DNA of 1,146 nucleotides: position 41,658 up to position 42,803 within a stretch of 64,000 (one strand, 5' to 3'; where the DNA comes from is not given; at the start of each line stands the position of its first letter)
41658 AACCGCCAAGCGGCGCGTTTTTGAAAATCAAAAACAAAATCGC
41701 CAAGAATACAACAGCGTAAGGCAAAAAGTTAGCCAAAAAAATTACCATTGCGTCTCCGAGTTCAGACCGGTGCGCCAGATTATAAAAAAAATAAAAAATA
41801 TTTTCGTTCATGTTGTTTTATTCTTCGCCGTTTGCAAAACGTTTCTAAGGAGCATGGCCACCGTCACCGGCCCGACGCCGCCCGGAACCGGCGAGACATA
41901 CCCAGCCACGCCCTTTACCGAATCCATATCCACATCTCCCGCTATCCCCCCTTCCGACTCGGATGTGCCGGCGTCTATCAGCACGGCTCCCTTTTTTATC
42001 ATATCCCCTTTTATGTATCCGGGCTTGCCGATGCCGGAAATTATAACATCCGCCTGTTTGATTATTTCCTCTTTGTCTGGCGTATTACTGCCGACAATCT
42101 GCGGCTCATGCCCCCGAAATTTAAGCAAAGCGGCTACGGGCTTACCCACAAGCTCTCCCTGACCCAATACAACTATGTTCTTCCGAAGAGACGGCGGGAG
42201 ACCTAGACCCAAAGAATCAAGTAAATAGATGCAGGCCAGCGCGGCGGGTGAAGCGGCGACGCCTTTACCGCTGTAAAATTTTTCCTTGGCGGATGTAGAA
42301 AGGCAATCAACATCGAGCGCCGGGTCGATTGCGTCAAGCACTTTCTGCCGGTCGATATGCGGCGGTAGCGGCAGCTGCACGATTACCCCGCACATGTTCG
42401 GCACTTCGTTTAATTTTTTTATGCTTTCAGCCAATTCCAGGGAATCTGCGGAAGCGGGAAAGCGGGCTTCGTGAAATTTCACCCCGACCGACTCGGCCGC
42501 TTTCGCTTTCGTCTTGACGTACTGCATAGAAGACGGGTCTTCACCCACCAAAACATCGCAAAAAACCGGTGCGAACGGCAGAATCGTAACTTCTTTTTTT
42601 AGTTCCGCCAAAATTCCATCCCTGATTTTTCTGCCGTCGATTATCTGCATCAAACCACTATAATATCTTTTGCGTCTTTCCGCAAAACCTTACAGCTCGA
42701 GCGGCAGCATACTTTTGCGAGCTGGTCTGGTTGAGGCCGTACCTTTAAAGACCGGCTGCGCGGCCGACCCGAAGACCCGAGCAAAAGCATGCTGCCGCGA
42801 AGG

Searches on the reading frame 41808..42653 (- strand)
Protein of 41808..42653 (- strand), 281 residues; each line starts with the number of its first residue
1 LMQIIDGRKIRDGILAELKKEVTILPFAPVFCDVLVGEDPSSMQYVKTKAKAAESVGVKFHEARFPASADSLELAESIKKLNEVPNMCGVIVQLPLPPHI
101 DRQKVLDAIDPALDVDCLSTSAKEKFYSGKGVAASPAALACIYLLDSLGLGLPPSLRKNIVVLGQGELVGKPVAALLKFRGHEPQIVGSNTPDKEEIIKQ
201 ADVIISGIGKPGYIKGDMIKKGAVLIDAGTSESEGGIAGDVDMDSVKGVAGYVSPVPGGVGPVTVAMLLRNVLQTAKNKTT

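Call 62: search_protein_families(library=pfam, proteins=[window:41808-42653:-], max_evalue=0.0001)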
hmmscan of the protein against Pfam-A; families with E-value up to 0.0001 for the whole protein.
window:41808-42653:- (281 aa): 2 families
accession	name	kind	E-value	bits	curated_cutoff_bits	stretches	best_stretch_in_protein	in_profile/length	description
PF02882.25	THF_DHG_CYH_C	-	1.7e-41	141.7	27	1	125-279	7-159/160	Tetrahydrofolate dehydrogenase/cyclohydrolase, NAD(P)-binding domain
PF00763.28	THF_DHG_CYH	-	7e-29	100.9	32.8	1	5-116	1-115/115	Tetrahydrofolate dehydrogenase/cyclohydrolase, catalytic domain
